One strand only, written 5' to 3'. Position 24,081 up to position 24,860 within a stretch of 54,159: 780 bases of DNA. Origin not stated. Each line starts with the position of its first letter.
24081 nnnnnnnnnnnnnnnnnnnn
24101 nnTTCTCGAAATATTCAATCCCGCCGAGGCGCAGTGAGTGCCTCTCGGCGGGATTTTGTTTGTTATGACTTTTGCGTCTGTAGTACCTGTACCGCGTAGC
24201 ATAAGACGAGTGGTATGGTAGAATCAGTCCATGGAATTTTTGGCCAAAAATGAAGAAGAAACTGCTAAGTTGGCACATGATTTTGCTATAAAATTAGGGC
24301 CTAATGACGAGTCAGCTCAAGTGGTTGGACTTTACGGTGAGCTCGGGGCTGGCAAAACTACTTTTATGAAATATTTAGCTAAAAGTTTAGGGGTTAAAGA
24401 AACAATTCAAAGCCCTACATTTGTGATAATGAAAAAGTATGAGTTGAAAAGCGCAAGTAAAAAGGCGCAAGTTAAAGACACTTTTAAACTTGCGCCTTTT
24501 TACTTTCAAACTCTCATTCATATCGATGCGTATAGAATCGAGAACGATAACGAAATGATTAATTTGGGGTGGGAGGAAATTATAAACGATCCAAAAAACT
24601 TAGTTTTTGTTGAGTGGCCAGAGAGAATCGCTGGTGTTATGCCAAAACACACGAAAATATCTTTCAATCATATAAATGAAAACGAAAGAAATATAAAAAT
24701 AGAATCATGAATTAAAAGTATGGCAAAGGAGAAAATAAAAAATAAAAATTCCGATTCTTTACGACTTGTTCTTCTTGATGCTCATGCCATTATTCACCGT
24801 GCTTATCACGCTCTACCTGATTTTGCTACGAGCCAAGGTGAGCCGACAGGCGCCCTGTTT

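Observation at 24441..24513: Palindromic repeat element inserted in-frame inside tsaE (RPE-like)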

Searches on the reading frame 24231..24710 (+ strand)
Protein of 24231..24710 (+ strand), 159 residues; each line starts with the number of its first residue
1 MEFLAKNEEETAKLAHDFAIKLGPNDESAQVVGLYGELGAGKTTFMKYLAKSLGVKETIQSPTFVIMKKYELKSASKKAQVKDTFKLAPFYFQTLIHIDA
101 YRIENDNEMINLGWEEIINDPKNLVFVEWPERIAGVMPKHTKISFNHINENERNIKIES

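Call 13: search_protein_families(library=pfam, proteins=[window:24231-24710:+])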
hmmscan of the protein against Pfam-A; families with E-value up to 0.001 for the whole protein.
window:24231-24710:+ (159 aa): 2 families
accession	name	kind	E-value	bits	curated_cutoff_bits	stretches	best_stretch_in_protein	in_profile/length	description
PF02367.23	TsaE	-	3.3e-33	114.8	26.6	1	6-154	2-127/128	Threonylcarbamoyl adenosine biosynthesis protein TsaE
PF00004.35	AAA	-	0.00096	20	21.2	0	34-98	3-63/131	ATPase family associated with various cellular activities (AAA)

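Call 17: find_homologous_proteins(query=window:24231-24707:+, max_evalue=0.00001)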
Query window:24231-24707:+ (159 aa): 6663 proteins with E <= 0.00001 among 8000 candidates; the best 120 are listed.
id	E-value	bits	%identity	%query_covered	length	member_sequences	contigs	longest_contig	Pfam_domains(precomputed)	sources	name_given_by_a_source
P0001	6.9e-100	349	100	100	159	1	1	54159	PF02367.24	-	-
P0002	4.3e-62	226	69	99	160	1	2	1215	PF02367.24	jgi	jgi:tRNA threonylcarbamoyladenosine biosynthesis protein TsaE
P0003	2.5e-60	221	63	99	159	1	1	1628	PF07693.21,PF02367.24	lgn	-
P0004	2.6e-58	214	65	99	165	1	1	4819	PF02367.24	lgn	-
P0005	3.6e-57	210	62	99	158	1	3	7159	PF02367.24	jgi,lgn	jgi:tRNA threonylcarbamoyladenosine biosynthesis protein TsaE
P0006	4.9e-57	210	65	98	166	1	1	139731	PF02367.24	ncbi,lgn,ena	-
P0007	5.4e-57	210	65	99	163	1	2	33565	PF02367.24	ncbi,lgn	-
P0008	1.6e-56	208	63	99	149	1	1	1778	PF02367.24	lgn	-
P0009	2.2e-56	208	64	100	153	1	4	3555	PF02367.24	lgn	-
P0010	2.4e-56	208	64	99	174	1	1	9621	PF07693.21,PF02367.24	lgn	-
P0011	3.7e-56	207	64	99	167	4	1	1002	PF02367.24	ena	-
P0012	5.6e-56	207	65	99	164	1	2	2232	PF02367.24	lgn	-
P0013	1.6e-55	205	62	99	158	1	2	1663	PF02367.24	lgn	-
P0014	6.8e-55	203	61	99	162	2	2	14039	PF02367.24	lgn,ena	-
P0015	2.6e-54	201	63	99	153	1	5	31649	PF02367.24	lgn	-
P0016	5.9e-54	200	59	99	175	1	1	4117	PF02367.24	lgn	-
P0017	6.4e-54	200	67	94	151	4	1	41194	PF02367.24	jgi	-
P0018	2.8e-53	198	64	99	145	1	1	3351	PF02367.24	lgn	-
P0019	3.1e-53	198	64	99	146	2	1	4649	PF02367.24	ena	-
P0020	3.3e-53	198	64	99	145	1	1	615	PF02367.24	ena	-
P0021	5.4e-53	197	60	99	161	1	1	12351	PF02367.24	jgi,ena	-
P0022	5.5e-53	197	61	100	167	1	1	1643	PF02367.24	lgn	-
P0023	9.8e-53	196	59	99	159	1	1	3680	PF07693.21,PF02367.24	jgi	-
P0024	1.1e-52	196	61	99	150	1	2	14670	PF07693.21,PF02367.24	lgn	-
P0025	1.8e-52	195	60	99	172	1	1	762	PF02367.24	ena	-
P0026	2.9e-52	195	62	99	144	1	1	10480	PF02367.24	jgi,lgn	-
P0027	3.1e-52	194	60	99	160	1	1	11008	PF02367.24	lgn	-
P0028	9.8e-52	193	60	100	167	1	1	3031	PF02367.24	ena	-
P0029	1.1e-51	193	59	97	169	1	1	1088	PF02367.24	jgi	jgi:tRNA threonylcarbamoyladenosine biosynthesis protein TsaE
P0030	1.2e-51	193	61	99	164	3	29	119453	PF02367.24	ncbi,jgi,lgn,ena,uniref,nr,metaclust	ncbi:MAG: hypothetical protein A3A96_03035 [Candidatus Zambryskibacteria bacterium RIFCSPLOWO2_01_FU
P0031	2.2e-51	192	61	99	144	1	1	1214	PF02367.24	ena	-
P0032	3.3e-51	191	61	100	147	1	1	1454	PF02367.24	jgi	jgi:tRNA threonylcarbamoyladenosine biosynthesis protein TsaE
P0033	5.7e-51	190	58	100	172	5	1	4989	PF02367.24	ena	-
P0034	7.0e-51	190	61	97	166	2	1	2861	PF02367.24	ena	-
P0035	8.9e-51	190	61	99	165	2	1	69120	PF02367.24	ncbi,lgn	-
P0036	9.9e-51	190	60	99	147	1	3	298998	PF02367.24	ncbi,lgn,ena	ncbi:MAG: tRNA (adenosine(37)-N6)-threonylcarbamoyltransferase complex ATPase subunit type 1 TsaE [P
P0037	1.1e-50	189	61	97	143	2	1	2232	PF02367.24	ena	-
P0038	1.2e-50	189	59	99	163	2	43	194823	PF02367.24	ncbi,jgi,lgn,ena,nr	ncbi:MAG: tRNA (adenosine(37)-N6)-threonylcarbamoyltransferase complex ATPase subunit type 1 TsaE [P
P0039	1.2e-50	189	65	99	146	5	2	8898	PF02367.24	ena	-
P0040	1.3e-50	189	61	99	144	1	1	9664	PF02367.24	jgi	jgi:tRNA threonylcarbamoyladenosine biosynthesis protein TsaE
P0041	1.8e-50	189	58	99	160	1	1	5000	PF02367.24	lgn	-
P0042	2.1e-50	188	57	99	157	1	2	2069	PF02367.24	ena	-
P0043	2.6e-50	188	62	99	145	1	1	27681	PF02367.24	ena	-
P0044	3.4e-50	188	56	100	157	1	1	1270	PF02367.24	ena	-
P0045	5.1e-50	187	59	99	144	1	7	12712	PF02367.24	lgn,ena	-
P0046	5.5e-50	187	59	99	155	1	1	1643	PF02367.24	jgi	-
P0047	6.5e-50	187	59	99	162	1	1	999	PF07693.21,PF02367.24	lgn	-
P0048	7.3e-50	187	59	99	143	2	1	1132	PF02367.24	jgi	jgi:tRNA threonylcarbamoyladenosine biosynthesis protein TsaE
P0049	7.4e-50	187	60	99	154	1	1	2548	PF02367.24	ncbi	-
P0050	1.0e-49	186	62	98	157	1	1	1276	PF02367.24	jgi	jgi:tRNA threonylcarbamoyladenosine biosynthesis protein TsaE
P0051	1.4e-49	186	57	99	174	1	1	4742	PF02367.24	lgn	-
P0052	1.5e-49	186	58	99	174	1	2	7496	PF02367.24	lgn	-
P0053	1.8e-49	185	60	99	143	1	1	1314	PF02367.24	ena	-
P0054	2.3e-49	185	59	99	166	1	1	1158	PF02367.24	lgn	-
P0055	2.4e-49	185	58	100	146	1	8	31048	PF07693.21,PF02367.24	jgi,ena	-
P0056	2.5e-49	185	55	98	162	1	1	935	PF02367.24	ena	-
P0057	2.6e-49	185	60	99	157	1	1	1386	PF07693.21,PF02367.24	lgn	-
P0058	2.6e-49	185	56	99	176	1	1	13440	PF02367.24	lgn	-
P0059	2.9e-49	185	59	99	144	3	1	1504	PF02367.24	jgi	jgi:tRNA threonylcarbamoyladenosine biosynthesis protein TsaE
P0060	3.2e-49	185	57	99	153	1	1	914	PF07693.21,PF02367.24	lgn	-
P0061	3.4e-49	185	56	100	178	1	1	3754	PF02367.24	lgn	-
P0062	3.4e-49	185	60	99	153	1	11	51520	PF07693.21,PF02367.24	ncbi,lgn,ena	ncbi:MAG: tRNA (adenosine(37)-N6)-threonylcarbamoyltransferase complex ATPase subunit type 1 TsaE [P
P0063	4.1e-49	184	56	100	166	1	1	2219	PF02367.24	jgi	jgi:tRNA threonylcarbamoyladenosine biosynthesis protein TsaE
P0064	4.8e-49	184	54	99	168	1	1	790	PF02367.24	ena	-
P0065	5.1e-49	184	60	99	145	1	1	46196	PF02367.24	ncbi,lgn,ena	-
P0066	5.9e-49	184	57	99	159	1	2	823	PF02367.24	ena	-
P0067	6.8e-49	184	60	100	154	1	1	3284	PF02367.24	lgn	-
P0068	7.4e-49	183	57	99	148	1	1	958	PF02367.24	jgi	jgi:tRNA threonylcarbamoyladenosine biosynthesis protein TsaE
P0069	7.6e-49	183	57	99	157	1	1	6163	PF07693.21,PF02367.24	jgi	jgi:tRNA threonylcarbamoyladenosine biosynthesis protein TsaE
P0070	8.3e-49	183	56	98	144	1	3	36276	PF02367.24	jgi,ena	jgi:tRNA threonylcarbamoyladenosine biosynthesis protein TsaE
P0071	8.6e-49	183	57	100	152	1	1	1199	PF07693.21,PF02367.24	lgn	-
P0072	9.3e-49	183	59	99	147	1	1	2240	PF02367.24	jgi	jgi:tRNA threonylcarbamoyladenosine biosynthesis protein TsaE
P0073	9.8e-49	183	59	99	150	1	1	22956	PF07693.21,PF02367.24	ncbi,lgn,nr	ncbi:MAG: tRNA (adenosine(37)-N6)-threonylcarbamoyltransferase complex ATPase subunit type 1 TsaE [C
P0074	1.1e-48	183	54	99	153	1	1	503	PF07693.21,PF02367.24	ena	-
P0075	1.1e-48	183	58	99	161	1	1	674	PF07693.21,PF02367.24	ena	-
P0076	1.1e-48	183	59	99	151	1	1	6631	PF02367.24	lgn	-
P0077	1.2e-48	183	61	99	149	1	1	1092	PF07693.21,PF02367.24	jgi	jgi:tRNA threonylcarbamoyladenosine biosynthesis protein TsaE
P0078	2.1e-48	182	61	99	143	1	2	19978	PF02367.24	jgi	-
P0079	2.2e-48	182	59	99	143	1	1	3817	PF02367.24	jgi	jgi:tRNA threonylcarbamoyladenosine biosynthesis protein TsaE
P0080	3.7e-48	181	57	99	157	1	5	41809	PF02367.24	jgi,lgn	-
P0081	5.1e-48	181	56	97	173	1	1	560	PF02367.24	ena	-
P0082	5.5e-48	181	60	92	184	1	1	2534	PF02367.24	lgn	-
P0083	8.4e-48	180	59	99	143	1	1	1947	PF02367.24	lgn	-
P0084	8.7e-48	180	57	99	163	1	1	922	PF02367.24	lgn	-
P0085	8.8e-48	180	59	100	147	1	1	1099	PF02367.24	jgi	-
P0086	9.1e-48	180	58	99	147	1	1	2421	PF02367.24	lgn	-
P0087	1.1e-47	180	58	97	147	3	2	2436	PF02367.24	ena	-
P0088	1.1e-47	180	56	99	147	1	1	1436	PF02367.24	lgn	-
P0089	1.2e-47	180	56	99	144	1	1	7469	PF02367.24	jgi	jgi:tRNA threonylcarbamoyladenosine biosynthesis protein TsaE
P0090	1.3e-47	179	57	99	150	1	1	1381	PF02367.24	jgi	jgi:tRNA threonylcarbamoyladenosine biosynthesis protein TsaE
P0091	1.4e-47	179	60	99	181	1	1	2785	PF02367.24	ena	-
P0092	1.4e-47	179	57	99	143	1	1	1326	PF02367.24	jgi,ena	-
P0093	1.5e-47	179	54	99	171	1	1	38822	PF02367.24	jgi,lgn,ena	-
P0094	1.6e-47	179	56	99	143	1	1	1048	PF07693.21,PF02367.24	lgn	-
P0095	1.6e-47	179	54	99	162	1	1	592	PF02367.24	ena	-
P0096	1.8e-47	179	58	99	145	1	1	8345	PF02367.24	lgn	-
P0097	1.9e-47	179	60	98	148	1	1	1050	PF02367.24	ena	-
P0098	2.1e-47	179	56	99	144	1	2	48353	PF02367.24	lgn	-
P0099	2.4e-47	179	56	99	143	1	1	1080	PF02367.24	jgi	jgi:tRNA threonylcarbamoyladenosine biosynthesis protein TsaE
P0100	2.4e-47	179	59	99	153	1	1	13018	PF02367.24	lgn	-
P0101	2.5e-47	179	62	100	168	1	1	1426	PF02367.24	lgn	-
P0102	3.2e-47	178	60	100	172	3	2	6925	PF02367.24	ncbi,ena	-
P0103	3.4e-47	178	59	99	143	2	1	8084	PF02367.24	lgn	-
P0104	4.4e-47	178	59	98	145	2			PF02367.24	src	-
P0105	5.0e-47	178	58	99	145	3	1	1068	PF02367.24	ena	-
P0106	6.3e-47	177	56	99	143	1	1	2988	PF02367.24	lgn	-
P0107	7.7e-47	177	56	99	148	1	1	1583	PF07693.21,PF02367.24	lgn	-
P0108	8.6e-47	177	56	99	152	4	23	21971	PF07693.21,PF02367.24,PF13401.13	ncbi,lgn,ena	ncbi:MAG: tRNA (adenosine(37)-N6)-threonylcarbamoyltransferase complex ATPase subunit type 1 TsaE [P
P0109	8.8e-47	177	58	99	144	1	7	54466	PF02367.24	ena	-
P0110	1.0e-46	177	57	99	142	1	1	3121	PF07693.21,PF02367.24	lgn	-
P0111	1.0e-46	177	53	100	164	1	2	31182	PF02367.24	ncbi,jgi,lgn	jgi:tRNA threonylcarbamoyladenosine biosynthesis protein TsaE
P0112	1.2e-46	176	57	99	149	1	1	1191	PF02367.24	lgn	-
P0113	1.4e-46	176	58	100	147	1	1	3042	PF02367.24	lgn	-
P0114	1.4e-46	176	53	99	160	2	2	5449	PF02367.24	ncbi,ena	-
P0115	1.5e-46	176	58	99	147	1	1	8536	PF02367.24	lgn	-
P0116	1.6e-46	176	55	99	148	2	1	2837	PF02367.24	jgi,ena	-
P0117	2.4e-46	175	54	99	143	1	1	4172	PF02367.24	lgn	-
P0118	2.7e-46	175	52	97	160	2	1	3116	PF02367.24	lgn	-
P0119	2.8e-46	175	56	99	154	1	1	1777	PF02367.24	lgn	-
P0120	3.0e-46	175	59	99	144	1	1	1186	PF02367.24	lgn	-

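Call 21: find_encoding_contigs(protein=P0006, flank=10000, max_places=1)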
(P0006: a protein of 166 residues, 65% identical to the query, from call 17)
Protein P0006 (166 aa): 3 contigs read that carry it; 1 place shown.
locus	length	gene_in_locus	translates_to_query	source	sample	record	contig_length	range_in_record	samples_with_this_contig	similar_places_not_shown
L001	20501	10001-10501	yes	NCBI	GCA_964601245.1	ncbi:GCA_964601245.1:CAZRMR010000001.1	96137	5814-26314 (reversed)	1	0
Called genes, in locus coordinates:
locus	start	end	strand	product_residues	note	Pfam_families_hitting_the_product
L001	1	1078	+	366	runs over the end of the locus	PF00712:DNA_pol3_beta, PF02767:DNA_pol3_beta_2, PF02768:DNA_pol3_beta_3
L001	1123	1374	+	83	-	-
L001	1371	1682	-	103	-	-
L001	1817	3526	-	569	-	-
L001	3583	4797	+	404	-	PF00579:tRNA-synt_1b, PF22421:SYY_C-terminal (faint)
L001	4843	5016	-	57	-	-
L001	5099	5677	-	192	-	PF02075:RuvC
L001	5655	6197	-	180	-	PF20772:TACO1_YebC_N, PF01709:Transcrip_reg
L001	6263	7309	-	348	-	PF05496:RuvB_N, PF00004:AAA, PF07728:AAA_5 (weak), PF17864:AAA_lid_4, PF05491:WHD_RuvB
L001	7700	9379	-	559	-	PF05157:MshEN (weak), PF00437:T2SSE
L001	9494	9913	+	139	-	-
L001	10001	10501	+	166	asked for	PF02367:TsaE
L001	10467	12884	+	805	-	PF02739:5_3_exonuc_N, PF01367:5_3_exonuc, PF00476:DNA_pol_A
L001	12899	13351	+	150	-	PF21694:DNA_pol3_delta_C (weak)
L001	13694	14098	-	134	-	PF07681:DoxX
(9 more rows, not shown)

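Call 22: find_encoding_contigs(protein=P0017, flank=10000, max_places=1)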
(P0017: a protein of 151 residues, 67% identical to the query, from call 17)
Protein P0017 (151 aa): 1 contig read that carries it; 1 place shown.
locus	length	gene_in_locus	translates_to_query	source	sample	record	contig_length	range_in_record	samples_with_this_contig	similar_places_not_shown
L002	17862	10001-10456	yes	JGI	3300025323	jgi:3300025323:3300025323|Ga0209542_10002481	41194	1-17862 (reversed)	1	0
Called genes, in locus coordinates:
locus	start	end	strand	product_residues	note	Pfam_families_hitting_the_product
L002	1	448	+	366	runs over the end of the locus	PF00712:DNA_pol3_beta, PF02767:DNA_pol3_beta_2, PF02768:DNA_pol3_beta_3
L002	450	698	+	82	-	-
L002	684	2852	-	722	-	PF00912:Transgly, PF00905:Transpeptidase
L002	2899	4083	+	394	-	PF00579:tRNA-synt_1b, PF22421:SYY_C-terminal (faint)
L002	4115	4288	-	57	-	-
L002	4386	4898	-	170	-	PF02075:RuvC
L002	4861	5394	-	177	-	PF20772:TACO1_YebC_N, PF01709:Transcrip_reg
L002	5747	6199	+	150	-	-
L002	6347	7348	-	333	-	PF05496:RuvB_N, PF00004:AAA, PF07728:AAA_5, PF17864:AAA_lid_4, PF05491:WHD_RuvB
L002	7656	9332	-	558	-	PF00437:T2SSE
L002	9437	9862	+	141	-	-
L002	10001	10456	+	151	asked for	PF02367:TsaE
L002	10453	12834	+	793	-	PF02739:5_3_exonuc_N, PF01367:5_3_exonuc, PF00476:DNA_pol_A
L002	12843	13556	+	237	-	PF21694:DNA_pol3_delta_C (faint)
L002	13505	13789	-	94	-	-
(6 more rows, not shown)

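Call 23: find_encoding_contigs(protein=P0002, flank=10000, max_places=1)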
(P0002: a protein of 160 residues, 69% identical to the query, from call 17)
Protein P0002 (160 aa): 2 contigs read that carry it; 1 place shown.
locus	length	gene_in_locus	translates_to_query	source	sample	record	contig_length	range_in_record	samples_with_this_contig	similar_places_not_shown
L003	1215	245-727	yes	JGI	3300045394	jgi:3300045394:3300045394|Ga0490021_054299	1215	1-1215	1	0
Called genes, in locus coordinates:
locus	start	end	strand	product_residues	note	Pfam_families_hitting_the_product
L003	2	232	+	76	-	?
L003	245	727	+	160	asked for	PF02367:TsaE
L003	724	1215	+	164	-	?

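Call 32: find_encoding_contigs(protein=P0030, flank=10000, max_places=1)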
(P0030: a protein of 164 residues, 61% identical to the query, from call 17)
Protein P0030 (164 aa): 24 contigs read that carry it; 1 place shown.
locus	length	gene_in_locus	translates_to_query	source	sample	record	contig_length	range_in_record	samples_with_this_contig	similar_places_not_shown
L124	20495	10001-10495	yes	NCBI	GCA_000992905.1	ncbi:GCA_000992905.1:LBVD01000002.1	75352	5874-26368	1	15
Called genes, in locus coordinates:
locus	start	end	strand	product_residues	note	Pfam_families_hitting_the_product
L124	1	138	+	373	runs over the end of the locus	PF00712:DNA_pol3_beta, PF02767:DNA_pol3_beta_2, PF02768:DNA_pol3_beta_3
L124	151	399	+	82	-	-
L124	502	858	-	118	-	PF04480:DUF559, PF18741:MTES_1575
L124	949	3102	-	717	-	PF00912:Transgly, PF00905:Transpeptidase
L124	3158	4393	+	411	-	PF00579:tRNA-synt_1b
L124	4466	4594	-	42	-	-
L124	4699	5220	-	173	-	PF02075:RuvC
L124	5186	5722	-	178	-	PF20772:TACO1_YebC_N, PF01709:Transcrip_reg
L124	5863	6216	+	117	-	PF04480:DUF559, PF18741:MTES_1575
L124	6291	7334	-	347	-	PF05496:RuvB_N, PF06068:TIP49 (faint), PF00004:AAA, PF07728:AAA_5, PF17864:AAA_lid_4, PF05491:WHD_RuvB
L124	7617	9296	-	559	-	PF05157:MshEN (faint), PF00437:T2SSE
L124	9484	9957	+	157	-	-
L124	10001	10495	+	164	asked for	PF02367:TsaE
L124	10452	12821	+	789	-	PF02739:5_3_exonuc_N, PF01367:5_3_exonuc, PF00476:DNA_pol_A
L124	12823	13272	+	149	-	-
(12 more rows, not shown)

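Call 33: find_encoding_contigs(protein=P0007, flank=10000, max_places=1)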
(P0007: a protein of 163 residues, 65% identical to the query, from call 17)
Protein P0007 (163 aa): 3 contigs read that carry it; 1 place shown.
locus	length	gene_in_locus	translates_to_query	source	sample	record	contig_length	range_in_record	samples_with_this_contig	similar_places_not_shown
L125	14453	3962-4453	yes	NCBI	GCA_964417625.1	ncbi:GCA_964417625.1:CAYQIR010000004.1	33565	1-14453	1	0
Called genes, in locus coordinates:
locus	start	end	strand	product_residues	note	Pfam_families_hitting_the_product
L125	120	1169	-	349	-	PF05496:RuvB_N, PF00004:AAA, PF07728:AAA_5, PF17864:AAA_lid_4, PF05491:WHD_RuvB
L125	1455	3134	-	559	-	PF00437:T2SSE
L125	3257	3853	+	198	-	-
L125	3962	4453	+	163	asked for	PF02367:TsaE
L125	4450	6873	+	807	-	PF02739:5_3_exonuc_N, PF01367:5_3_exonuc, PF00476:DNA_pol_A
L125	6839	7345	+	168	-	-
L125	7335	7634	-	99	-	-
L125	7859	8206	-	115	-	-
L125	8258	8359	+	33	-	-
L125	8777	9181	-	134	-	PF07681:DoxX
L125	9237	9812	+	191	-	PF00588:SpoU_methylase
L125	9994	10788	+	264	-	-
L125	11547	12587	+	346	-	PF00078:RVT_1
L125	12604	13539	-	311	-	PF00932:LTD (faint)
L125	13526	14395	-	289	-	PF01149:Fapy_DNA_glyco, PF06831:H2TH, PF06827:zf-FPG_IleRS (weak)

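Call 34: find_encoding_contigs(protein=P0093, flank=10000, max_places=1)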
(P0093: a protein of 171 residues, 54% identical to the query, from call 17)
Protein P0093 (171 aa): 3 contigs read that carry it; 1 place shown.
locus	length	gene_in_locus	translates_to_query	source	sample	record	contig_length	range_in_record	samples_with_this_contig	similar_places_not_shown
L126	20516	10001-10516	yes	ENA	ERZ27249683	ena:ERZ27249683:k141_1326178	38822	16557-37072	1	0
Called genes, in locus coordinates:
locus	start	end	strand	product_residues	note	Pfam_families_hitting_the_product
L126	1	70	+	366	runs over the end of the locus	PF00712:DNA_pol3_beta, PF02767:DNA_pol3_beta_2, PF02768:DNA_pol3_beta_3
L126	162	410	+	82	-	-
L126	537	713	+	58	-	PF04014:MazE_antitoxin (weak)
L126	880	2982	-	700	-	PF00912:Transgly, PF00905:Transpeptidase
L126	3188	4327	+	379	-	PF00579:tRNA-synt_1b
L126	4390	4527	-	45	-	-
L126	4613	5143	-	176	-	PF02075:RuvC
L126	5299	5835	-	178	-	PF20772:TACO1_YebC_N, PF01709:Transcrip_reg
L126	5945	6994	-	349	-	PF05496:RuvB_N, PF01078:Mg_chelatase (faint), PF00004:AAA, PF07728:AAA_5, PF17864:AAA_lid_4, PF05491:WHD_RuvB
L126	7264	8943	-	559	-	PF05157:MshEN, PF00437:T2SSE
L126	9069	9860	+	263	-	-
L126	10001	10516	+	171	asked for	PF02367:TsaE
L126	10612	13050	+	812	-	PF02739:5_3_exonuc_N, PF01367:5_3_exonuc, PF00476:DNA_pol_A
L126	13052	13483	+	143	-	PF21694:DNA_pol3_delta_C (weak)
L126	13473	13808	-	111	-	-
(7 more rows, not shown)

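Call 41: search_solved_structures(query=window:24231-24707:+, show_alignments=3)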
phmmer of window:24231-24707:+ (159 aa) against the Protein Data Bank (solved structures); distinct sequences matched with E-value up to 0.001: 7.
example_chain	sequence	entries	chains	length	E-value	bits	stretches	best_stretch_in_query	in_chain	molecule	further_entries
9zw5_A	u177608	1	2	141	1.3e-15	60.8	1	10-152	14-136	tRNA threonylcarbamoyladenosine biosynthesis protein TsaE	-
6n9a_E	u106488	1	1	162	8.4e-15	58.2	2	21-70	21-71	tRNA threonylcarbamoyladenosine biosynthesis protein TsaE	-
6nak_D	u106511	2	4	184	1.3e-14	57.6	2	21-70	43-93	TsaE | ATPase YjeE, predicted to have essential role in cell wall biosynthesis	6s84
5np9_A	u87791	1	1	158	1.5e-12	51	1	7-71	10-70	tRNA threonylcarbamoyladenosine biosynthesis protein TsaE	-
5mvr_A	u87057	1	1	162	1.6e-12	50.8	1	7-71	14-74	tRNA threonylcarbamoyladenosine biosynthesis protein TsaE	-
1htw_A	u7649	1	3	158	2.3e-10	43.8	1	20-72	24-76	HI0065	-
1fl9_A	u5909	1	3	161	2.5e-10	43.7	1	20-72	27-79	HYPOTHETICAL PROTEIN HI0065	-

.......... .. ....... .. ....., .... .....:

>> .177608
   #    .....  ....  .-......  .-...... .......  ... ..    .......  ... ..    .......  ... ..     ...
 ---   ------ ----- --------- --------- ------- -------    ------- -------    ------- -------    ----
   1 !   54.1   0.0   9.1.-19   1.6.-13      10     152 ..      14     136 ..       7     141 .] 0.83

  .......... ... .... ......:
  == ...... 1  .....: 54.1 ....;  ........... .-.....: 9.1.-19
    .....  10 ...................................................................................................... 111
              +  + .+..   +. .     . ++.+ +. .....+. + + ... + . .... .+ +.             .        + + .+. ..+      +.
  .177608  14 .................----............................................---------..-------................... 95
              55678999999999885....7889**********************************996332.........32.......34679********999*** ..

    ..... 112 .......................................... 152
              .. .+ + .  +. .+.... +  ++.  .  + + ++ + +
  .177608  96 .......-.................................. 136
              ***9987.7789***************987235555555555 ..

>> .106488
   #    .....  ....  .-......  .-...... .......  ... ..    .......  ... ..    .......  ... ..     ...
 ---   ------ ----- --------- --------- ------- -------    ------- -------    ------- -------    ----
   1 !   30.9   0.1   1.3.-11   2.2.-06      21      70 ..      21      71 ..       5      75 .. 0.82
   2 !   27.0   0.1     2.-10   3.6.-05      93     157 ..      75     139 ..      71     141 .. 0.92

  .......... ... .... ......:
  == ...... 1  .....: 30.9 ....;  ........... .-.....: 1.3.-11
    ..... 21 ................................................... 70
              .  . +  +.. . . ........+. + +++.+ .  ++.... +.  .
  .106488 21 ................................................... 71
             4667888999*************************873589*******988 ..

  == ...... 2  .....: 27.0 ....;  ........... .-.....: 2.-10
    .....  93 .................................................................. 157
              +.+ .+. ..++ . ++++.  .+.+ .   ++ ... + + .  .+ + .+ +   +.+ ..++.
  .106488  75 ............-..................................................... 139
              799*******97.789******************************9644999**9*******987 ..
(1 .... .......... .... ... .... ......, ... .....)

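Call 42: find_encoding_contigs(protein=P0110, flank=10000, max_places=1)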
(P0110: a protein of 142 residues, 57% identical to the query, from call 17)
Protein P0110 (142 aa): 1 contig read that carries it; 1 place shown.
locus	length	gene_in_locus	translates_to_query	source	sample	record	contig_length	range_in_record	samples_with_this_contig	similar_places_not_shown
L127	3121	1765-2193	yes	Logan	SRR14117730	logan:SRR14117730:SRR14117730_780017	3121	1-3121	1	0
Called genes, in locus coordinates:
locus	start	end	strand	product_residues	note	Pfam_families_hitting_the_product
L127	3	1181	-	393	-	?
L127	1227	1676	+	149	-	-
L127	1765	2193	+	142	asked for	PF02367:TsaE, PF07693:KAP_NTPase (weak)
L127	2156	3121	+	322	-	?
